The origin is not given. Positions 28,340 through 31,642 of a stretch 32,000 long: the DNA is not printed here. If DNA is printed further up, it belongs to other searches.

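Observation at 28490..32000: Zn-ribbon DUF1156 methyltransferase coupled to a DUF499 ATPase: a methylation-linked system of unknown mechanism, cut by the window edge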

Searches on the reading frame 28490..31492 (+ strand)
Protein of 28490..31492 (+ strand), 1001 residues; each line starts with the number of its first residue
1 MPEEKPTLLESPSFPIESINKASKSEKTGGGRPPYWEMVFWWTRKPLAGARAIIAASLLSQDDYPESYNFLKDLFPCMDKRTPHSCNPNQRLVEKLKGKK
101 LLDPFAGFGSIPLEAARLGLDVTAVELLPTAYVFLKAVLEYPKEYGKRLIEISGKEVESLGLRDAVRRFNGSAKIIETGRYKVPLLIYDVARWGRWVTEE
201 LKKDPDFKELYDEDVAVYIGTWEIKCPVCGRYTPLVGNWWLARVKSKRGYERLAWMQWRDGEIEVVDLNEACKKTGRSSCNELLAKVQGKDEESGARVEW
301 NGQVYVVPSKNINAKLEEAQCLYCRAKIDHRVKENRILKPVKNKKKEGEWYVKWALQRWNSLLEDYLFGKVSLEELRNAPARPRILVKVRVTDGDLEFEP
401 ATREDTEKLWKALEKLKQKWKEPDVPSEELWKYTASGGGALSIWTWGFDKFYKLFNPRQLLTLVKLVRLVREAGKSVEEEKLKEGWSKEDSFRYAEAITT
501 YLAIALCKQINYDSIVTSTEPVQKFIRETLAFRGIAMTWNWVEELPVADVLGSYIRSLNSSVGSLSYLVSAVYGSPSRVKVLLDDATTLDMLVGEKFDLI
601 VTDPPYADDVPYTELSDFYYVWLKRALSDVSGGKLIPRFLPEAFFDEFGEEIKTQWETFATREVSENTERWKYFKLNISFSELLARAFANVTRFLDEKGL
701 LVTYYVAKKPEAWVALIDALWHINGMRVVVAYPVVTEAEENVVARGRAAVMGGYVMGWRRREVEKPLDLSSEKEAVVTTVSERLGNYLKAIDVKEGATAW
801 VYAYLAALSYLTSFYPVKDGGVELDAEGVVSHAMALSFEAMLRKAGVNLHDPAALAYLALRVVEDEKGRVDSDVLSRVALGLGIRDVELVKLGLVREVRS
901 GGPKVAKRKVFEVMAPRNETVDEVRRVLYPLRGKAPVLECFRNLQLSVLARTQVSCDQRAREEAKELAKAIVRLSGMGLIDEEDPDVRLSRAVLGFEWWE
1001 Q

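Call 5: search_protein_families(library=pfam, proteins=[window:28490-31492:+], max_evalue=0.01)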
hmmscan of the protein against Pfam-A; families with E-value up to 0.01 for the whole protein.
window:28490-31492:+ (1001 aa): 3 families
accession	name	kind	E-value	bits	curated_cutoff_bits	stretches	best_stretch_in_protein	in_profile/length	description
PF06634.17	DUF1156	-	2.8e-10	40.6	24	1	14-61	2-49/73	Protein of unknown function (DUF1156)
PF01170.24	UPF0020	-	6.6e-07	29.7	22.3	1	94-129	25-60/197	RMKL-like, methyltransferase domain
PF03602.21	Cons_hypoth95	-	2.8e-05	24.3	24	0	94-141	38-86/182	Conserved hypothetical protein 95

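Call 6: search_protein_families(library=padloc, proteins=[window:28490-31492:+], max_evalue=0.01)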
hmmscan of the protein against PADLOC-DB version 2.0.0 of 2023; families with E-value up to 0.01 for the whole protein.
window:28490-31492:+ (1001 aa): 15 families
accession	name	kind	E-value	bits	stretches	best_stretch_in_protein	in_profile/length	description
PDLC03352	MTase_II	-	2e-199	662.9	2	181-762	139-743/1023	Type II methyltransferase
PDLC00661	HmaB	-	1.9e-51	172.9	3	442-631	413-603/973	DNA-adenine methylase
PDLC00660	HmaB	-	7.8e-50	167.7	3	441-630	411-601/967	DNA-adenine methylase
PDLC02189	DUF1156_MTase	-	3.1e-20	70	3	595-626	545-576/944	-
PDLC03233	MTase_II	-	2.4e-19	67.4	2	446-737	356-620/731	Type II methyltransferase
PDLC03314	MTase_II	-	5.2e-12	42.7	2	596-625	546-575/944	Type II methyltransferase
PDLC04134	mad2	-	3.5e-10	37.3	2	577-652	339-413/492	mads_2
PDLC03319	MTase_II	-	2.5e-07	27.9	1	578-626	274-321/503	Type II methyltransferase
PDLC03224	MTase_II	-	4.7e-06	23.8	1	94-141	90-141/481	Type II methyltransferase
PDLC03367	MTase_II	-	0.0004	16.8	0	594-623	343-372/633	Type II methyltransferase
PDLC03322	MTase_II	-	0.0005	17.1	0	94-137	61-104/446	Type II methyltransferase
PDLC03228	MTase_II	-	0.00066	17.6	0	99-139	165-205/227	Type II methyltransferase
PDLC03353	MTase_II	-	0.0018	15.8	0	579-617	10-48/260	Type II methyltransferase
PDLC03376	MTase_II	-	0.0041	15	0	574-614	104-144/249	Type II methyltransferase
PDLC02541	PglX|PglXI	-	0.0059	12.7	0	577-624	474-521/919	PglXI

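Call 7: search_protein_families(library=ncbifam, proteins=[window:28490-31492:+], max_evalue=0.01)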
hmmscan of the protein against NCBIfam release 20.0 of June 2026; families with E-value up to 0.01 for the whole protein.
window:28490-31492:+ (1001 aa): 4 families
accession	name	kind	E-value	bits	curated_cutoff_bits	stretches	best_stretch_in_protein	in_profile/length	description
NF042963.1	DUF1156_antiphage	equivalog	1.2e-28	99.8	1000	3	593-628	570-605/960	anti-phage-associated DUF1156 domain-containing protein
TIGR01177.1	TIGR01177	hypoth_equivalog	1.8e-06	27.5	316.55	0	97-125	182-210/330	TIGR01177 family methyltransferase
TIGR03533.1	L3_gln_methyl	equivalog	0.009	15.4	229.7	0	586-627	179-220/284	50S ribosomal protein L3 N(5)-glutamine methyltransferase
NF040721.1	Trm14_Arch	equivalog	0.0099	15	280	0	97-137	191-230/370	tRNA (guanine(6)-N2)-methyltransferase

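Call 8: find_encoding_contigs(protein=window:28490-31492:+, flank=10000, max_places=6)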
Protein window:28490-31492:+ (1001 aa): 2 contigs read that carry it; 2 places shown.
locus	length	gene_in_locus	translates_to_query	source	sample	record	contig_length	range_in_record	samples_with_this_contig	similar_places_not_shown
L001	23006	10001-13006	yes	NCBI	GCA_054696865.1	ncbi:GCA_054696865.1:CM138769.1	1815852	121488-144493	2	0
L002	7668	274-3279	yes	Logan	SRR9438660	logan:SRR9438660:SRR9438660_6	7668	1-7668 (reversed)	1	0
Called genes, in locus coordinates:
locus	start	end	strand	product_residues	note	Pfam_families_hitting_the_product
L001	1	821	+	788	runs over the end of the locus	-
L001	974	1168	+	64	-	-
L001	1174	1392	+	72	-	-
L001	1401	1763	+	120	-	PF13650:Asp_protease_2, PF13975:gag-asp_proteas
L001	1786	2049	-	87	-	-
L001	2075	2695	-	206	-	PF26618:DUF8196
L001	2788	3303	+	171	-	PF05942:PaREP1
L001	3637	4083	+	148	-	PF01325:Fe_dep_repress, PF12802:MarR_2 (weak), PF09339:HTH_IclR (weak), PF02742:Fe_dep_repr_C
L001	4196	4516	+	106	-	PF04023:FeoA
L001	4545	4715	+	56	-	PF04023:FeoA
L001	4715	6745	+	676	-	PF01926:MMR_HSR1, PF02421:FeoB_N, PF17910:FeoB_Cyto, PF07670:Gate, PF07664:FeoB_C, PF07670:Gate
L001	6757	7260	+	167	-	PF27307:MJ0565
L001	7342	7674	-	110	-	PF13470:PIN_3 (faint)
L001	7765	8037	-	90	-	-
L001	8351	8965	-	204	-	PF19502:DUF6036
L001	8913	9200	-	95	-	-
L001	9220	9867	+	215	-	-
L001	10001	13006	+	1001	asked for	PF06634:DUF1156, PF01170:UPF0020 (faint)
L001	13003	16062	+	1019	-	PF04465:DUF499 (faint)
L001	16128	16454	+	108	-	-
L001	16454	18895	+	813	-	PF00176:SNF2-rel_dom, PF00270:DEAD (faint), PF04851:ResIII, PF00271:Helicase_C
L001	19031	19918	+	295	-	PF01435:Peptidase_M48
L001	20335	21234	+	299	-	PF01656:CbiA, PF10609:ParA (weak), PF13614:AAA_31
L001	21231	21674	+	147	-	-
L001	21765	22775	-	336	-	PF28175:T4SS_LegC2C7 (faint), PF06156:YabA (faint), PF14712:Snapin_Pallidin (faint), PF12644:DUF3782, PF07788:PDDEXK_10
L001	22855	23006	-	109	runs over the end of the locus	PF01906:YbjQ_1, PF23025:YbjQ_2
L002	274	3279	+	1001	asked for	PF06634:DUF1156, PF01170:UPF0020 (faint)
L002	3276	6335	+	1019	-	PF04465:DUF499 (faint)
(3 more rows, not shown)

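Call 10: search_protein_families(library=pfam, proteins=[L001:13003-16059:+, L001:16128-16451:+, L001:16454-18892:+, L001:19031-19915:+, L001:9220-9864:+], max_evalue=0.1)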
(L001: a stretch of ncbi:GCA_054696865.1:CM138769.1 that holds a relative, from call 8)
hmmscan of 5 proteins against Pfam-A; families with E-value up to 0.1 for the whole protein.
L001:13003-16059:+ (1019 aa): 1 family
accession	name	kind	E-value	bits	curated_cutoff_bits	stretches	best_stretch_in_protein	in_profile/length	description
PF04465.17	DUF499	-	5.3e-06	25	23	1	266-442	225-420/1024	Protein of unknown function (DUF499)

L001:16128-16451:+ (108 aa): 0 families

L001:16454-18892:+ (813 aa): 8 families
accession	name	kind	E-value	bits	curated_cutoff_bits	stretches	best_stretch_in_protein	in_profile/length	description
PF00176.29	SNF2-rel_dom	-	7.3e-18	65.1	24.9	1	34-176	20-179/290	SNF2-related domain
PF00271.37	Helicase_C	-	1.3e-16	61.2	23.5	1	296-426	2-110/110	Helicase conserved C-terminal domain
PF04851.21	ResIII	-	3.5e-10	40.5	22.5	1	29-161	21-163/164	Type III restriction enzyme, res subunit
PF00270.35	DEAD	-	2.8e-06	27.6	26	1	19-161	4-161/167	DEAD/DEAH box helicase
PF13020.12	NOV_C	-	8.8e-05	22.9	22.1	1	687-768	2-82/91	Protein NO VEIN, C-terminal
PF11645.14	PDDEXK_5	-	0.0035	17.8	26.1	1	692-780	13-101/138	PD-(D/E)XK endonuclease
PF22590.2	Cas3-like_C_2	-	0.081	13.6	27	0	381-425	63-104/106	CRISPR-associated nuclease/helicase Cas3, C-terminal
PF07652.20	Flavi_DEAD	-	0.096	13.1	21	0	41-161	14-137/148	Flavivirus DEAD domain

L001:19031-19915:+ (295 aa): 1 family
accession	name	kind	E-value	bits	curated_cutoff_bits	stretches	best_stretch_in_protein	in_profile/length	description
PF01435.24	Peptidase_M48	-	3.1e-08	34.1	20.3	1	102-291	19-182/186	Peptidase family M48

L001:9220-9864:+ (215 aa): 0 families

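Call 11: search_protein_families(library=padloc, proteins=[L001:13003-16059:+, L001:16128-16451:+, L001:16454-18892:+], max_evalue=0.01)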
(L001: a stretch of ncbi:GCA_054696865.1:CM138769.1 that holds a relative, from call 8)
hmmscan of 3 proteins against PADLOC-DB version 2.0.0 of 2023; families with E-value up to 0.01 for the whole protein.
L001:13003-16059:+ (1019 aa): 2 families
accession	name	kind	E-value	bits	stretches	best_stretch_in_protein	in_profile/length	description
PDLC00662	HmaC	-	1.2e-06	25.1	1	36-95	40-100/941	AAA+ ATPase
PDLC02192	DUF499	-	0.0032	13.3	1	40-87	34-82/1022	-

L001:16128-16451:+ (108 aa): 0 families

L001:16454-18892:+ (813 aa): 56 families (the best 25 are shown)
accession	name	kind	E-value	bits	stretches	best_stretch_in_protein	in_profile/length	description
PDLC02621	DrmD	-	8.7e-49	164.6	3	279-458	484-656/1040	DrmD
PDLC00659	HmaA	-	1.6e-45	153.4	2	16-177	106-287/1176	SNF2 helicase / DEAD-box helicase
PDLC02500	BrxHI|BrxHII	-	4.1e-41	139.5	3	270-443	434-590/933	BrxHI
PDLC02840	DpdE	-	2.3e-33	113.6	2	9-174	154-316/1091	DpdE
PDLC02619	DrmD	-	6.2e-33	112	2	7-161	25-194/872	DrmD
PDLC02853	DpdE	-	2e-32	110.1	2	290-437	465-610/985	DpdE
PDLC02843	DpdE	-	3.5e-31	106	2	6-177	150-314/1091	DpdE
PDLC02572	DrmA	-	8.2e-30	101.5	2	284-438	487-634/1043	DrmA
PDLC02623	DrmD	-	4e-29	99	2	289-445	505-643/1040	DrmD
PDLC02620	DrmD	-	1.9e-27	93.6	2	27-177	113-284/1060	DrmD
PDLC02504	BrxHI|BrxHII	-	2e-27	93.6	2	17-189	112-320/971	BrxHII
PDLC02632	DrmD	-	2.9e-27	93.5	2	280-442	486-641/662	DrmD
PDLC01075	C3a139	-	6.5e-26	89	2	290-476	594-772/948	HKD+Snf2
PDLC02634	DrmD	-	4.4e-25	85.6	2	14-174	91-270/900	DrmD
PDLC02633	DrmD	-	4e-23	79.3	2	284-439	494-642/839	DrmD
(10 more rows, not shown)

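Call 12: search_protein_families(library=ncbifam, proteins=[L001:13003-16059:+, L001:16128-16451:+, L001:16454-18892:+], max_evalue=0.01)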
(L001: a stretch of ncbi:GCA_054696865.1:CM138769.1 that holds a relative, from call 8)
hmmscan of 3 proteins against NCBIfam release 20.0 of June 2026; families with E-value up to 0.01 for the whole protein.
L001:13003-16059:+ (1019 aa): 1 family
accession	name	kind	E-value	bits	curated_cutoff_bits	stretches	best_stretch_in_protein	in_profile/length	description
NF042962.1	DUF499_antiphage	equivalog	0.00013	20.1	1200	0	39-88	33-83/1025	anti-phage-associated DUF499 domain-containing protein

L001:16128-16451:+ (108 aa): 0 families

L001:16454-18892:+ (813 aa): 23 families
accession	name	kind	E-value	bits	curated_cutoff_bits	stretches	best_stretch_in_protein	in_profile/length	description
NF038317.1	DISARM_DrmD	equivalog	1.6e-51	175.7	610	3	279-459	469-640/1021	DISARM system SNF2-like helicase DrmD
NF041062.1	DpdE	equivalog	3.7e-41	141.1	500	2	9-170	148-307/1048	protein DpdE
NF042964.1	phospholipD_antiphage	equivalog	2.3e-36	125.5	1100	2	227-460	593-824/895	phospholipase D-like domain-containing anti-phage protein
NF003426.0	PRK04914.1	equivalog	2e-33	115.7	576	2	10-235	149-389/959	RNA polymerase-associated protein RapA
NF038318.1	DISARM_DrmD_b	equivalog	1.7e-32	112.5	950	2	7-161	22-191/868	DISARM system SNF2-like helicase DrmD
NF010337.0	PRK13766.1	equivalog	1.7e-12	46.3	610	1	291-433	344-476/781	Hef nuclease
NF053675.1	pilus_reg_Snf2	equivalog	8.2e-12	44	1100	2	35-92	607-662/1029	pilus expression-regulating Snf2 family helicase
NF058637.1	helic_SCO1167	equivalog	5.9e-11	41.2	1200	1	36-160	493-622/932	SCO1167/SCO6262 family helicase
NF041790.1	anti-phage_ZorD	equivalog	2.9e-10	38.7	1500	2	34-83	607-657/1035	type I Zorya anti-phage system protein ZorD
TIGR04095.1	dnd_restrict_1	equivalog_domain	4.4e-10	39.1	600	1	16-85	10-79/451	DNA phosphorothioation system restriction enzyme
NF008744.0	PRK11776.1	equivalog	1.9e-08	33.3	524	1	382-430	293-341/460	ATP-dependent RNA helicase DbpA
NF046051.1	restrict_EcoAI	equivalog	7.9e-07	27.8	550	1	25-133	171-285/768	EcoAI/FtnUII family type I restriction enzme subunit R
TIGR01587.1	cas3_core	equivalog_domain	2.4e-06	26.9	102.45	0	283-451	195-348/358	CRISPR-associated helicase Cas3'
NF008394.0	PRK11192.1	equivalog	2.2e-05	23.5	507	1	383-435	299-351/441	ATP-dependent RNA helicase SrmB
TIGR02621.3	cas3_GSU0051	exception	5.5e-05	22.2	400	1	280-458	242-410/854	type I-G CRISPR-associated helicase/endonuclease Cas3g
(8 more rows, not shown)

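Call 22: find_homologous_proteins(query=L001:13003-16059:+, max_evalue=0.00001)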
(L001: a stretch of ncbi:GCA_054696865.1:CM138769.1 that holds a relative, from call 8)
Query L001:13003-16059:+ (1019 aa): 55 proteins with E <= 0.00001 among 8000 candidates.
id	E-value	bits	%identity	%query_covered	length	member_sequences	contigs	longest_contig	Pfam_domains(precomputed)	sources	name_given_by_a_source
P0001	0.0e+0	2269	100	100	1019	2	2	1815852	PF04465.18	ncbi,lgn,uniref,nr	ncbi:hypothetical protein [Thermofilum pendens]|uniref:DUF499 domain-containing protein n=1 Tax=Ther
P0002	0.0e+0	1098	51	100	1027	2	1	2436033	PF04465.18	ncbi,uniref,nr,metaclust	ncbi:hypothetical protein Pogu_0012 [Pyrobaculum oguniense TE7]|uniref:ATPase (AAA+ superfamily) n=1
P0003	0.0e+0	1055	50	100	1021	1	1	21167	PF04465.18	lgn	-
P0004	0.0e+0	1052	50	100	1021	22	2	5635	PF04465.18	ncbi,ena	ncbi:MAG: DUF499 domain-containing protein [Pyrobaculum sp.]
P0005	0.0e+0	1051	48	100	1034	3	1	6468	PF04465.18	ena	-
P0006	0.0e+0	1042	49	100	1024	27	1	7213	PF04465.18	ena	-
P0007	0.0e+0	1041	49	100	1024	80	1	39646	PF04465.18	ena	-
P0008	0.0e+0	1033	49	100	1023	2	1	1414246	PF04465.18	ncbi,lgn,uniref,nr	ncbi:DUF499 domain-containing protein [Pyrobaculum sp. 3827-6]|uniref:DUF499 domain-containing prote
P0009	0.0e+0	1028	48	100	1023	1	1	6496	PF04465.18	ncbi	-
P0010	0.0e+0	1020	48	99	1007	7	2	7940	PF04465.18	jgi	-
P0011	2.0e-296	1004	46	100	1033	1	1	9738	-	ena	-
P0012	4.9e-286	970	45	100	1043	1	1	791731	PF04465.18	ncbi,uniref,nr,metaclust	ncbi:DUF499 domain-containing protein [Vulcanisaeta thermophila]|uniref:DUF499 domain-containing pro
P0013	6.5e-286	969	46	100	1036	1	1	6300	PF04465.18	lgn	-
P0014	2.9e-285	967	46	100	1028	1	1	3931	PF04465.18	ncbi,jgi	-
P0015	6.5e-260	883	43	100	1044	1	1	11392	-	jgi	-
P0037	4.5e-242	824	42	100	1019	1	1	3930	PF04465.18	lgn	-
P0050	5.7e-233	794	40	99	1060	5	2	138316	-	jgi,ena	jgi:hypothetical protein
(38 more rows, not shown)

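Call 23: find_encoding_contigs(protein=P0002, flank=9000, max_places=1)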
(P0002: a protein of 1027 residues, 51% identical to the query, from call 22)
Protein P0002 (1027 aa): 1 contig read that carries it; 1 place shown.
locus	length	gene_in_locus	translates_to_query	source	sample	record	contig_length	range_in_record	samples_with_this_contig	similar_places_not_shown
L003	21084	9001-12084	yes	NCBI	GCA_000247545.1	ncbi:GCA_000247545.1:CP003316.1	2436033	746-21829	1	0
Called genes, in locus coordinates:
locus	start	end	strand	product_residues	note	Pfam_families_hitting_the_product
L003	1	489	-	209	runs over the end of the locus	-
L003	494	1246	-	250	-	-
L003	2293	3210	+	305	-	-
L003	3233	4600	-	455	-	-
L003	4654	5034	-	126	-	-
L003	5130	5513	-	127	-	-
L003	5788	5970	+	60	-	-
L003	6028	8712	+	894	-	PF06634:DUF1156, PF03602:Cons_hypoth95 (faint), PF01170:UPF0020 (faint)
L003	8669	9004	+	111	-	-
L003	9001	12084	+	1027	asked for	PF04465:DUF499 (weak)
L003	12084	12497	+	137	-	-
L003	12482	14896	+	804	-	PF00176:SNF2-rel_dom, PF00270:DEAD (weak), PF04851:ResIII, PF00271:Helicase_C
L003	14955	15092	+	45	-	-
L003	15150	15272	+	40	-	-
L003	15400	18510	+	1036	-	PF00270:DEAD, PF04851:ResIII (weak), PF00271:Helicase_C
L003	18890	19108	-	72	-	-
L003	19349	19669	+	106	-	-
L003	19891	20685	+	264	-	-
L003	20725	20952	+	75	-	-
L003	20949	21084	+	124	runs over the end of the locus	-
